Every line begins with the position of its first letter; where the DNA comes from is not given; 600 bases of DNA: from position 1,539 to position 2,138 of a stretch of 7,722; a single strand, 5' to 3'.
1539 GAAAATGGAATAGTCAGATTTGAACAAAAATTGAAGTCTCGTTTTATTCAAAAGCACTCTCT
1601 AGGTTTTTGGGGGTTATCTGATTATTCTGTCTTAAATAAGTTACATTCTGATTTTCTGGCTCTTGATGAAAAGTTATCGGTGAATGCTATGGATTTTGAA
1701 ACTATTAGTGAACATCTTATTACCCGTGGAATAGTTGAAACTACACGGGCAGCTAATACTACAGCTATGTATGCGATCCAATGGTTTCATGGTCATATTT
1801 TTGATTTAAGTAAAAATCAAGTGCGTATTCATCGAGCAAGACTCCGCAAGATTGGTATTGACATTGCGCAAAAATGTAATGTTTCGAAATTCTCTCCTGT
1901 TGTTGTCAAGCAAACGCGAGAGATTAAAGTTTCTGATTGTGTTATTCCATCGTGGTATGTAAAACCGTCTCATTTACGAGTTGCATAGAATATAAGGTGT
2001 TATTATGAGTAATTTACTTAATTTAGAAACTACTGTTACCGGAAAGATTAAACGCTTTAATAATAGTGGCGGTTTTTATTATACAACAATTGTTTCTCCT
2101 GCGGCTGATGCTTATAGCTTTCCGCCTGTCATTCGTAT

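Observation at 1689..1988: Possible in-frame internal start in the rep gene giving a pX-like C-terminal protein (~99 aa)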

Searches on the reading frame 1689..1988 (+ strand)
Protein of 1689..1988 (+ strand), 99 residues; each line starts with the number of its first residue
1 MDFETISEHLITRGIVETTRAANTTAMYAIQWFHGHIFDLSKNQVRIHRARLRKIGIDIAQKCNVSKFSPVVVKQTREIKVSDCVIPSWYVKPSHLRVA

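Call 11: search_protein_families(library=pfam, proteins=[window:1689-1988:+], max_evalue=0.01)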
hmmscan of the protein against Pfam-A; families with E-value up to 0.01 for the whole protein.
window:1689-1988:+ (99 aa): 1 family
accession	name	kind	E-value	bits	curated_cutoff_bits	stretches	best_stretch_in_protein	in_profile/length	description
PF05155.20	G2P_X_C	-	1.3e-25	90.2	25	1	10-94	1-86/88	Replication-associated protein G2P C-terminal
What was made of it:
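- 1689..1988 (+): Nested ORF: pX-like protein of 99 aa, equal to the whole C-terminal G2P_X_C domain of Rep. PF05155 at residues 10-94 of the 99, E 1.3e-25 (call 11).
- Closest known: Gene X of Ff phages. Different: The start is about 10 residues closer to the domain (9 versus 19 residues before Pfam position 1; call 11).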

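Call 38: find_homologous_proteins(query=window:1689-1985:+, max_evalue=0.001)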
Query window:1689-1985:+ (99 aa): 46 proteins with E <= 0.001 among 46 candidates.
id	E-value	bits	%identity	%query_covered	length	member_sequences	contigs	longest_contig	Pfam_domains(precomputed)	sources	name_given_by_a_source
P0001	2.1e-55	203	92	100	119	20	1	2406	PF05155.21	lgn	-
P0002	3.0e-50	186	86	100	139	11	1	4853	PF05155.21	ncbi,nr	ncbi:Replication-associated protein G2P, partial [Salmonella enterica]|nr:Replication-associated pro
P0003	1.1e-48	181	80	100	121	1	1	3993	PF05155.21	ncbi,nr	ncbi:Replication-associated protein G2P, partial [Salmonella enterica]|nr:Replication-associated pro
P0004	4.0e-48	179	81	100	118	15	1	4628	PF05155.21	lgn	-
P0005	3.4e-44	167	76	94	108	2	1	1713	PF05155.21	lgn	-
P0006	3.6e-42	160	71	100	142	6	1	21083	PF05155.21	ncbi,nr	ncbi:DNA replication protein, partial [Salmonella enterica]|nr:DNA replication protein [Salmonella e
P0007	8.5e-42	159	73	100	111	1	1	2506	PF05155.21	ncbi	ncbi:MAG: phage/plasmid replication domain-containing protein, partial [Plesiomonas shigelloides]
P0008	1.4e-38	149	89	80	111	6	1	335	PF05155.21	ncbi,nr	ncbi:phage/plasmid replication protein, partial [Escherichia coli]|nr:phage/plasmid replication prot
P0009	1.1e-37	146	65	100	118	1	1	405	PF05155.21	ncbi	ncbi:phage/plasmid replication protein, partial (plasmid) [Orbus wheelerorum]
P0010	5.1e-37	144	67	100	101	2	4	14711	PF05155.21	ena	-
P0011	6.1e-37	144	65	100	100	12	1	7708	PF05155.21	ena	-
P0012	3.9e-36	141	68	98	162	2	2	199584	PF05155.21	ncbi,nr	ncbi:DNA replication protein [Aeromonas caviae]|nr:DNA replication protein [Aeromonas caviae] MBL065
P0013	4.4e-35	138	69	94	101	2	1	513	PF05155.21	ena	-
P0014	8.1e-35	137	69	98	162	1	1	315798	PF05155.21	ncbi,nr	ncbi:DNA replication protein [Aeromonas sp. sif2433]|nr:DNA replication protein [Aeromonas sp. sif24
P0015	2.3e-34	135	62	100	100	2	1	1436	PF05155.21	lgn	-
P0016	3.8e-34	135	64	100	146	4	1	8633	PF05155.21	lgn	-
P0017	5.5e-34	134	85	73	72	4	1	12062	PF05155.21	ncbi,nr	ncbi:TPA: DNA replication protein, partial [Escherichia coli]|nr:DNA replication protein [Escherichi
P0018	1.3e-33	133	65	95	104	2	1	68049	PF05155.21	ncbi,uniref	ncbi:phage/plasmid replication domain-containing protein [Aggregatibacter actinomycetemcomitans]|uni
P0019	7.6e-33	130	100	63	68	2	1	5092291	PF05155.21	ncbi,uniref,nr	ncbi:phage/plasmid replication domain-containing protein [Citrobacter koseri]|uniref:phage/plasmid r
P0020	6.5e-32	127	100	62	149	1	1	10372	PF05155.21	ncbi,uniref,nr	ncbi:phage/plasmid replication domain-containing protein [Citrobacter koseri]|uniref:phage/plasmid r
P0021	1.2e-31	127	62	99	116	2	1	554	PF05155.21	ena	-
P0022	3.5e-29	119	56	99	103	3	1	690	PF05155.21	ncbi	ncbi:Phage X family protein [compost metagenome]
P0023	1.7e-28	117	75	74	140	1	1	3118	PF05155.21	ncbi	ncbi:phage/plasmid replication domain-containing protein, partial [Rodentibacter pneumotropicus]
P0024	7.9e-28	114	58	100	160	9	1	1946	PF05155.21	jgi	-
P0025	5.7e-27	112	58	100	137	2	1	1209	PF05155.21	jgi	jgi:hypothetical protein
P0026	2.6e-25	106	74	74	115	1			PF05155.21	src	-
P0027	6.7e-25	105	57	90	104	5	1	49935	PF05155.21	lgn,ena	-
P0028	1.8e-24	104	91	56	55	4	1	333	PF05155.21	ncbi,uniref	ncbi:phage/plasmid replication protein, partial [Escherichia coli]|uniref:phage/plasmid replication 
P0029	1.8e-24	104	62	74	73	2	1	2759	PF05155.21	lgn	-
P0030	2.6e-23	100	56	91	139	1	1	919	PF05155.21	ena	-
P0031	4.4e-22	96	73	63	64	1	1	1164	PF05155.21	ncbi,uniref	ncbi:phage/plasmid replication protein [Gilliamella sp. BG7]|uniref:phage/plasmid replication domain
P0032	2.2e-21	94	51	99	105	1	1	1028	PF05155.21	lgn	-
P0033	2.3e-21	94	48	100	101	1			PF05155.21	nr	nr:phage/plasmid replication protein [Pseudomonas tremae]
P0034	1.1e-20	91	80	57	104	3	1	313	PF05155.21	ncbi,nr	ncbi:phage/plasmid replication protein, partial [Klebsiella pneumoniae]|nr:phage/plasmid replication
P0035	3.4e-20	90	52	90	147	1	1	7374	PF05155.21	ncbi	-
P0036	8.4e-20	89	60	73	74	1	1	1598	PF05155.21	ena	-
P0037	8.5e-20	89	62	66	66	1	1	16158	PF05155.21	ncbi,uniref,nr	ncbi:phage/plasmid replication domain-containing protein [Proteus mirabilis]|uniref:phage/plasmid re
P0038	9.9e-19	85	49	92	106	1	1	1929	PF05155.21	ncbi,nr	ncbi:Replication-associated protein G2P, partial [Salmonella enterica subsp. enterica]|nr:Replicatio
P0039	4.6e-17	80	82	52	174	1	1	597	PF05155.21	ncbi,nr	ncbi:Replication-associated protein G2P, partial [Salmonella enterica subsp. enterica serovar Monsch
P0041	8.9e-16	76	59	64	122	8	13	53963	PF05155.21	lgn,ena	-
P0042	1.6e-15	75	42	100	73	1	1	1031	PF05155.21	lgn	-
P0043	3.1e-14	71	64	54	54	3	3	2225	PF05155.21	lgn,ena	-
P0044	4.5e-14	70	77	44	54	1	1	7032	PF05155.21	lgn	-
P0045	2.9e-13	68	52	68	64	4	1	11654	PF05155.21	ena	-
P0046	9.0e-12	63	63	52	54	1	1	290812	PF05155.21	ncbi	ncbi:phage/plasmid replication domain-containing protein [Aggregatibacter kilianii]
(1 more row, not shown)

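Call 40: find_encoding_contigs(protein=P0011, flank=3000, max_places=4)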
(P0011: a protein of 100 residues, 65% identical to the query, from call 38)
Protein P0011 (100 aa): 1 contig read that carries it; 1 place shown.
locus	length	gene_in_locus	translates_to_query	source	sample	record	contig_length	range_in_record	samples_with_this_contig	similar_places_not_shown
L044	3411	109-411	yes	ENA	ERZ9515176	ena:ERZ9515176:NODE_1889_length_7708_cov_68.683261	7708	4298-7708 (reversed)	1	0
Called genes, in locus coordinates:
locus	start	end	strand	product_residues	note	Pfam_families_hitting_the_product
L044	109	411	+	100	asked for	PF05155:G2P_X_C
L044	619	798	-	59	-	-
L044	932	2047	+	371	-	PF05144:Phage_CRI (weak), PF05155:G2P_X_C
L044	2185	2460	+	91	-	PF02303:Phage_DNA_bind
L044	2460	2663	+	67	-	-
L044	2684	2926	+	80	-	-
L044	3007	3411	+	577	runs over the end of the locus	-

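Call 41: find_encoding_contigs(protein=P0010, flank=3000, max_places=4)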
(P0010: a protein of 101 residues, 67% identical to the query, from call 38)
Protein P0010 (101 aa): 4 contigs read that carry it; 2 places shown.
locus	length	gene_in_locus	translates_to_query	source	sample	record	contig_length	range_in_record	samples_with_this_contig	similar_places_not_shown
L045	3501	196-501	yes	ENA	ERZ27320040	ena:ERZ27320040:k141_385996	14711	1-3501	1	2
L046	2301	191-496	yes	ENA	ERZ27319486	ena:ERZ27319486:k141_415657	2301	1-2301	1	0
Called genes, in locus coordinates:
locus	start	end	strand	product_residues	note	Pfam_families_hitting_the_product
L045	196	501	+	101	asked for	PF05155:G2P_X_C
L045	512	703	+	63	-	-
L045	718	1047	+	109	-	PF17426:Putative_G5P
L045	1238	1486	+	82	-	-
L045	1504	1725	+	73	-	-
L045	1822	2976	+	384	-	-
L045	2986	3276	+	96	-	-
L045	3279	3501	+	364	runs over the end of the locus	PF05707:Zot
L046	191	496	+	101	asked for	PF05155:G2P_X_C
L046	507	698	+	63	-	-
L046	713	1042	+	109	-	PF17426:Putative_G5P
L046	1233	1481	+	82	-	-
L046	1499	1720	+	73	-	-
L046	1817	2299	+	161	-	?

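Call 42: find_encoding_contigs(protein=P0018, flank=3000, max_places=3)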
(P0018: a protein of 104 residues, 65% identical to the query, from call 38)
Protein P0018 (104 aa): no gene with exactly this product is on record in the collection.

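Call 67: predict_structure(alignment_id=A1)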
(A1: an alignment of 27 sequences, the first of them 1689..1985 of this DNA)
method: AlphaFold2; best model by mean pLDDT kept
length: 99 residues; sequences in the alignment: 27
mean_pLDDT: 84.2   pTM: 0.63
mean pLDDT of the five models: 84.2, 83.4, 81.9, 81.3, 80.7
residues with pLDDT >= 90: 47; 70-90: 41; 50-70: 11; < 50: 0
segments of 3 or more residues with pLDDT < 50: none
pLDDT, mean of each block of 10 residues (from residue 1): 83 93 94 90 95 91 75 72 75 72
secondary structure, 60 per line:
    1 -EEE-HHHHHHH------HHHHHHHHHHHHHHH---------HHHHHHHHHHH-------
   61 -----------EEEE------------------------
elements in order: E2-4 H6-12 H19-33 H43-53 E72-75
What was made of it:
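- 1689..1988 (+): Predicted to fold on its own, pLDDT 84.2 (call 67).
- The fragment alone is predicted to fold, pLDDT 84.2 (call 67).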

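Call 69: fold_search(model_id=the predicted structure, library=pdb)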
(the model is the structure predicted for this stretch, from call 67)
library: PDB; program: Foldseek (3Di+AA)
matches with E <= 10: 1; with E <= 0.001: 0
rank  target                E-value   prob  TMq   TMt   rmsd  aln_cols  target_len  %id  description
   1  1dcn_A                9.7e+00  0.02  0.23  0.08   8.7        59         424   17  INACTIVE MUTANT H162N OF DELTA 2 CRYSTALLIN WITH BOUND ARGININOSUCCINATE (released 1999-04-27)
